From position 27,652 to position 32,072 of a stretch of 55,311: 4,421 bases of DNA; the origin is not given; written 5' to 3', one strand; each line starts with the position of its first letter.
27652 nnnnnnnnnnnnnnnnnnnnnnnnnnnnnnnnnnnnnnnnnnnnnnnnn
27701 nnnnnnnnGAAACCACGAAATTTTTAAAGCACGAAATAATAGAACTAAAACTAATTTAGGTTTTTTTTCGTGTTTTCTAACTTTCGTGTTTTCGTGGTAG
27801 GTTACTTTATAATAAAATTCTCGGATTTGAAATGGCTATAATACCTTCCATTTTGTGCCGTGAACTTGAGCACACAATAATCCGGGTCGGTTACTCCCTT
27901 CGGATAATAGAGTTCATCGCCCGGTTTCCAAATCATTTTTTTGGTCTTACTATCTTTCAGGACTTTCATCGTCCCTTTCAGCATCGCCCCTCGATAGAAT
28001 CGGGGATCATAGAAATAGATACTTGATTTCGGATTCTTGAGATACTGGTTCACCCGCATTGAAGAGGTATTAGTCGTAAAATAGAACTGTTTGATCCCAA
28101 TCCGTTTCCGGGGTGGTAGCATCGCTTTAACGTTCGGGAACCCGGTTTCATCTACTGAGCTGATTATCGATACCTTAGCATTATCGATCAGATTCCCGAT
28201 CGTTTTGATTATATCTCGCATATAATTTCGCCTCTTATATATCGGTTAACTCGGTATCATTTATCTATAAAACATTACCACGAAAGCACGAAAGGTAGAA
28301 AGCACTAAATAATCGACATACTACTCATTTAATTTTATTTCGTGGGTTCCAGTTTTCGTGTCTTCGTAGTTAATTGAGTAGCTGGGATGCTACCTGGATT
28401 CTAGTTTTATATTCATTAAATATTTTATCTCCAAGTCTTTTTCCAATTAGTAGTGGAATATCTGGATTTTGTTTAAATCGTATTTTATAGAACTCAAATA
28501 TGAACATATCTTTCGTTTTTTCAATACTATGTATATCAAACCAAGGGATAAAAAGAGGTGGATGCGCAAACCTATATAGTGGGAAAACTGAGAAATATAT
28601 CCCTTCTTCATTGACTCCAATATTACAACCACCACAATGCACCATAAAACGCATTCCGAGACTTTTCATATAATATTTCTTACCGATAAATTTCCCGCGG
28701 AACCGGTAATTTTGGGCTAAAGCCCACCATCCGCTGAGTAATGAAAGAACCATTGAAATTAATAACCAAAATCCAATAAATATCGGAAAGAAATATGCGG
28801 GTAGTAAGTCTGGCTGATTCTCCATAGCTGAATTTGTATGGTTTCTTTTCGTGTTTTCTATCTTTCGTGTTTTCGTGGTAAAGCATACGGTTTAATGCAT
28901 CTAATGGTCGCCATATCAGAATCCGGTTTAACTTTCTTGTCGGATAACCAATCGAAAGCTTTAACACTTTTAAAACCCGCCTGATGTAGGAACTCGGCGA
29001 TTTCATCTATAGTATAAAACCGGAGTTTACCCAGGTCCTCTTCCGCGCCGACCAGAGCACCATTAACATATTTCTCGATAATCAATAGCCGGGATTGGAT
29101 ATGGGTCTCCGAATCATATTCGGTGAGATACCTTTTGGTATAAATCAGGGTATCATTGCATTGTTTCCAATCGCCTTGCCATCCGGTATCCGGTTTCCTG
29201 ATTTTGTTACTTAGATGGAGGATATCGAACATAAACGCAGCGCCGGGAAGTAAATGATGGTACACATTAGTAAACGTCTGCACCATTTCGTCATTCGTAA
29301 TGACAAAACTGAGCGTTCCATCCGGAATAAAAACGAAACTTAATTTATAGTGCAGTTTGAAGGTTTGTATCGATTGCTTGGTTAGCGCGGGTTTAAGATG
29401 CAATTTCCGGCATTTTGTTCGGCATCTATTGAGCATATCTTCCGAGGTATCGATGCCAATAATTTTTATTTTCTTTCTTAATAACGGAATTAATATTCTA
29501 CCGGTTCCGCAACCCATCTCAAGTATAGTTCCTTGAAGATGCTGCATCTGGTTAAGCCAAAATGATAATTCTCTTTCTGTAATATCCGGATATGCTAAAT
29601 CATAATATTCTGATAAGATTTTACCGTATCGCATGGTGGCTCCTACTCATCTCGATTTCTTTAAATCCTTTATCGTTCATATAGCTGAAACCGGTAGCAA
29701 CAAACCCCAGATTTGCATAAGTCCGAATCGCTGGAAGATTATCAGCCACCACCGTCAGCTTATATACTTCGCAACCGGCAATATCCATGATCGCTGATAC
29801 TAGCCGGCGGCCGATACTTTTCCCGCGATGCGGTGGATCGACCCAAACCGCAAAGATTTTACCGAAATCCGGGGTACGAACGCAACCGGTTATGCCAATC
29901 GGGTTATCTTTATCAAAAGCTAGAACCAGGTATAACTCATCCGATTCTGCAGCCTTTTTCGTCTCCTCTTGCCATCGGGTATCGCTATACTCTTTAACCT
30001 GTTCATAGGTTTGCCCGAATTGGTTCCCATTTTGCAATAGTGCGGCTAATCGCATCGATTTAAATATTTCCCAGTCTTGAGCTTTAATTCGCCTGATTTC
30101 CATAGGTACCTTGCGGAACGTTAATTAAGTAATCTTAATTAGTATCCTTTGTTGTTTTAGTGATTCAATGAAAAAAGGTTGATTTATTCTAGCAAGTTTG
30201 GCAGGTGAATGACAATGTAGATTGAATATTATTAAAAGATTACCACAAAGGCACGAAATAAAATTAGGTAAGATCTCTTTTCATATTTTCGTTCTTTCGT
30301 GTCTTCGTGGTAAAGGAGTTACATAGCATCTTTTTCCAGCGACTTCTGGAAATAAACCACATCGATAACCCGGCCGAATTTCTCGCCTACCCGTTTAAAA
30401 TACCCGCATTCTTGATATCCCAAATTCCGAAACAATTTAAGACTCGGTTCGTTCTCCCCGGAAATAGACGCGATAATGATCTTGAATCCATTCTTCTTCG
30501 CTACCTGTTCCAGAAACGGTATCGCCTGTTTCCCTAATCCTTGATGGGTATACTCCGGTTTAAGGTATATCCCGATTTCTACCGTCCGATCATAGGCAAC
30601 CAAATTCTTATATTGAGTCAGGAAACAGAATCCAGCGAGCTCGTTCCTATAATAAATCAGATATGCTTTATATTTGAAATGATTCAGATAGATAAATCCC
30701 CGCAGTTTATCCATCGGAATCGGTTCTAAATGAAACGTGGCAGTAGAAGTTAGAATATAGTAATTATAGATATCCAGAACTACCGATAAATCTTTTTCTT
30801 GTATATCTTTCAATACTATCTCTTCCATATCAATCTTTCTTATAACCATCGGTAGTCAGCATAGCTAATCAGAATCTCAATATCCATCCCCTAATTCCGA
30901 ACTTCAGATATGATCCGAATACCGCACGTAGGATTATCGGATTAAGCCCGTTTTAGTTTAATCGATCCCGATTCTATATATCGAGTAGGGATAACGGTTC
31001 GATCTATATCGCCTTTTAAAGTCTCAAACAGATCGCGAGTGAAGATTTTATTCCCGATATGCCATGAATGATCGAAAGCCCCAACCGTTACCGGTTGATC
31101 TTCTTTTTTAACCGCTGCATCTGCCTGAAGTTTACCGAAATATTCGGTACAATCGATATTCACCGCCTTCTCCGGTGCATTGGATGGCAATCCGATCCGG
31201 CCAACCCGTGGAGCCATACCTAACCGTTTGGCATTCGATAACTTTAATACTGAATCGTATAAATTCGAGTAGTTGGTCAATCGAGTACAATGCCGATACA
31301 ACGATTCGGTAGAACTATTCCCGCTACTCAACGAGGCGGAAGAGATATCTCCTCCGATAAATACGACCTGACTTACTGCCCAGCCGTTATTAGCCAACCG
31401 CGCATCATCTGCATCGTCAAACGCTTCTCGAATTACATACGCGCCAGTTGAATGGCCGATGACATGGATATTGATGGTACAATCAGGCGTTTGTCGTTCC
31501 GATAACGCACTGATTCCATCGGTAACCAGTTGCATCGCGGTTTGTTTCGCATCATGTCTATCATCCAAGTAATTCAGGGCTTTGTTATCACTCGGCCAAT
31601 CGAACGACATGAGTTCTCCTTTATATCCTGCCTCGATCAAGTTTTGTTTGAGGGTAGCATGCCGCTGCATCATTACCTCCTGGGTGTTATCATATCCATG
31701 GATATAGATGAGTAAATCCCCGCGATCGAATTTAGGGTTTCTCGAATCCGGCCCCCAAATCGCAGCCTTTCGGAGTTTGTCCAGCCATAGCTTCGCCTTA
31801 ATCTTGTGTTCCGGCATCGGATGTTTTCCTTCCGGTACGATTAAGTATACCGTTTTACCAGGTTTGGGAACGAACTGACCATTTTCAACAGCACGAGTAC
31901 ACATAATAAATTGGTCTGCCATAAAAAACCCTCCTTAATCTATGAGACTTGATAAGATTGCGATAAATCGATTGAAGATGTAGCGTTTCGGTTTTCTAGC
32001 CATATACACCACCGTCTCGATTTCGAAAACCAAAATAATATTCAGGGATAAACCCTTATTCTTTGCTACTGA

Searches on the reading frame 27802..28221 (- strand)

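Call 3: search_protein_families(library=pfam, proteins=[window:27802-28221:-], max_evalue=0.01)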
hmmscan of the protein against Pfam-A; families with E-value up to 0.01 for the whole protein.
window:27802-28221:- (139 aa): 2 families
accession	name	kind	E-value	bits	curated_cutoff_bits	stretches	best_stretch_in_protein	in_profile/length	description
PF16242.11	Pyrid_ox_like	-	1.9e-13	50.6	28.8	1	6-130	4-127/149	Pyridoxamine 5'-phosphate oxidase like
PF01243.27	PNPOx_N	-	3.9e-12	47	28.1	1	10-127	7-118/120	Pyridoxamine 5'-phosphate oxidase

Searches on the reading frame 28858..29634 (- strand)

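Call 51: search_protein_families(library=padloc, proteins=[window:28858-29634:-], max_evalue=0.001)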
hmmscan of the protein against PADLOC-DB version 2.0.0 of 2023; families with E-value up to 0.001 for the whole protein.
window:28858-29634:- (258 aa): 1 family
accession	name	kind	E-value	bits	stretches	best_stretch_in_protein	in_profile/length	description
PDLC04134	mad2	-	4.6e-12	43.5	1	19-140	275-398/492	mads_2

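Call 52: search_protein_families(library=pfam, proteins=[window:28858-29634:-], max_evalue=0.001)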
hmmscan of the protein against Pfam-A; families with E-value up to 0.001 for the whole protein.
window:28858-29634:- (258 aa): 5 families
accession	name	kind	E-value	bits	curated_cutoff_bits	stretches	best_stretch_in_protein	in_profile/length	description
PF13649.12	Methyltransf_25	-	2.6e-13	50.9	27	1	37-131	1-96/97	Methyltransferase domain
PF08242.18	Methyltransf_12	-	1.6e-09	38.8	30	1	38-132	1-96/98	Methyltransferase domain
PF13847.12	Methyltransf_31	-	1.9e-09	37.8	27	1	36-97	6-71/145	Methyltransferase domain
PF13489.12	Methyltransf_23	-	2.6e-07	31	27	1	32-222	21-160/164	Methyltransferase domain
PF08241.18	Methyltransf_11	-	2.7e-07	31.6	21.2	1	38-135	1-94/95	Methyltransferase domain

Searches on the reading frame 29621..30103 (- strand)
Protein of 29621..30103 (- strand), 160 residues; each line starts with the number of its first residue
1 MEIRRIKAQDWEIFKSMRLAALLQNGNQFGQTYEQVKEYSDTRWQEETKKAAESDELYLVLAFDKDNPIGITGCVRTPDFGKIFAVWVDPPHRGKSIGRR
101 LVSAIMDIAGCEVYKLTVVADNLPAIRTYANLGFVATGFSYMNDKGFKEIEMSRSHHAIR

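Call 51: search_protein_families(library=padloc, proteins=[window:29621-30103:-], max_evalue=0.001)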
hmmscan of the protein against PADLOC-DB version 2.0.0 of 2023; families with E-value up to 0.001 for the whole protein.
window:29621-30103:- (160 aa): 0 families

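Call 52: search_protein_families(library=pfam, proteins=[window:29621-30103:-], max_evalue=0.001)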
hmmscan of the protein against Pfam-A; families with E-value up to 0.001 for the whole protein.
window:29621-30103:- (160 aa): 6 families
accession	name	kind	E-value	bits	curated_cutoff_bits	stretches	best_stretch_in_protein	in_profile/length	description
PF00583.31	Acetyltransf_1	-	2.5e-17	63.7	20.7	1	39-134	16-116/116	Acetyltransferase (GNAT) family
PF13673.13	Acetyltransf_10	-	1.9e-11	44.5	23.6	1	32-153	6-125/128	Acetyltransferase (GNAT) domain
PF13508.13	Acetyltransf_7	-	7.1e-11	42.8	27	1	60-135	6-83/84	Acetyltransferase (GNAT) domain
PF08445.16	FR47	-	3.8e-08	33.6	22.1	1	71-136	13-79/86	FR47-like protein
PF13302.13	Acetyltransf_3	-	2.3e-06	28.8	25.4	1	3-135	4-138/138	Acetyltransferase (GNAT) domain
PF13420.13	Acetyltransf_4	-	5.5e-05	23.7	24.3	1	4-140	2-140/155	Acetyltransferase (GNAT) domain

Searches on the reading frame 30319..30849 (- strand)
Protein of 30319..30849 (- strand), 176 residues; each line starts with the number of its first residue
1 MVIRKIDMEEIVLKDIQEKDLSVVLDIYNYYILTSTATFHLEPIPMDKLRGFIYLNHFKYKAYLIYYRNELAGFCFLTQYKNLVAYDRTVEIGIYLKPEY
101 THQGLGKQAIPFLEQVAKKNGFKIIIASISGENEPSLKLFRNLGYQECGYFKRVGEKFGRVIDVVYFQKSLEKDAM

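Call 51: search_protein_families(library=padloc, proteins=[window:30319-30849:-], max_evalue=0.001)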
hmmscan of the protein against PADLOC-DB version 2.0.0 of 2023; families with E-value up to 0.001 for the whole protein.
window:30319-30849:- (176 aa): 0 families

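Call 52: search_protein_families(library=pfam, proteins=[window:30319-30849:-], max_evalue=0.001)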
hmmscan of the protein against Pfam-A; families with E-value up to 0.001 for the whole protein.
window:30319-30849:- (176 aa): 4 families
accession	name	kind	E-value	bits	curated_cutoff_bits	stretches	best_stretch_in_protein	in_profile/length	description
PF13420.13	Acetyltransf_4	-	6e-14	52.8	24.3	1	16-164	4-153/155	Acetyltransferase (GNAT) domain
PF00583.31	Acetyltransf_1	-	2.2e-13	51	20.7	1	55-145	28-116/116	Acetyltransferase (GNAT) family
PF13508.13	Acetyltransf_7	-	9.1e-07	29.6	27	1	63-147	6-84/84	Acetyltransferase (GNAT) domain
PF13302.13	Acetyltransf_3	-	1.6e-06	29.3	25.4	1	63-146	56-138/138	Acetyltransferase (GNAT) domain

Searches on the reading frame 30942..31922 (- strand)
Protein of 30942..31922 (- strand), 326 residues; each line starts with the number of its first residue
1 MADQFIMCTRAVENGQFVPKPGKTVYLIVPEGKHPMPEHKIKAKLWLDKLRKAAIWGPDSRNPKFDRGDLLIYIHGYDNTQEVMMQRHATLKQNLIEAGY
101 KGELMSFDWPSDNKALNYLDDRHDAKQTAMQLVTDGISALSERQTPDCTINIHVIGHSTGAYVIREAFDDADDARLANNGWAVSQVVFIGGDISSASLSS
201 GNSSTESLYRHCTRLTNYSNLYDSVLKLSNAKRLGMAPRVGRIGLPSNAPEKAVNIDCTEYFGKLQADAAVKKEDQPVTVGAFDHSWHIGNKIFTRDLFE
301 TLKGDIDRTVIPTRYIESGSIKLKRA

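Call 52: search_protein_families(library=pfam, proteins=[window:30942-31922:-], max_evalue=0.001)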
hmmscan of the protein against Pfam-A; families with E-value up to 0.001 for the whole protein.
window:30942-31922:- (326 aa): 2 families
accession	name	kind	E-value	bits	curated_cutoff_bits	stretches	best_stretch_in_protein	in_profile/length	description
PF05990.18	DUF900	-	7.3e-17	62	20.5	1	66-235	17-181/232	Alpha/beta hydrolase of unknown function (DUF900)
PF24096.1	DUF7379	-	0.00084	19.8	33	0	138-217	59-135/191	Domain of unknown function (DUF7379)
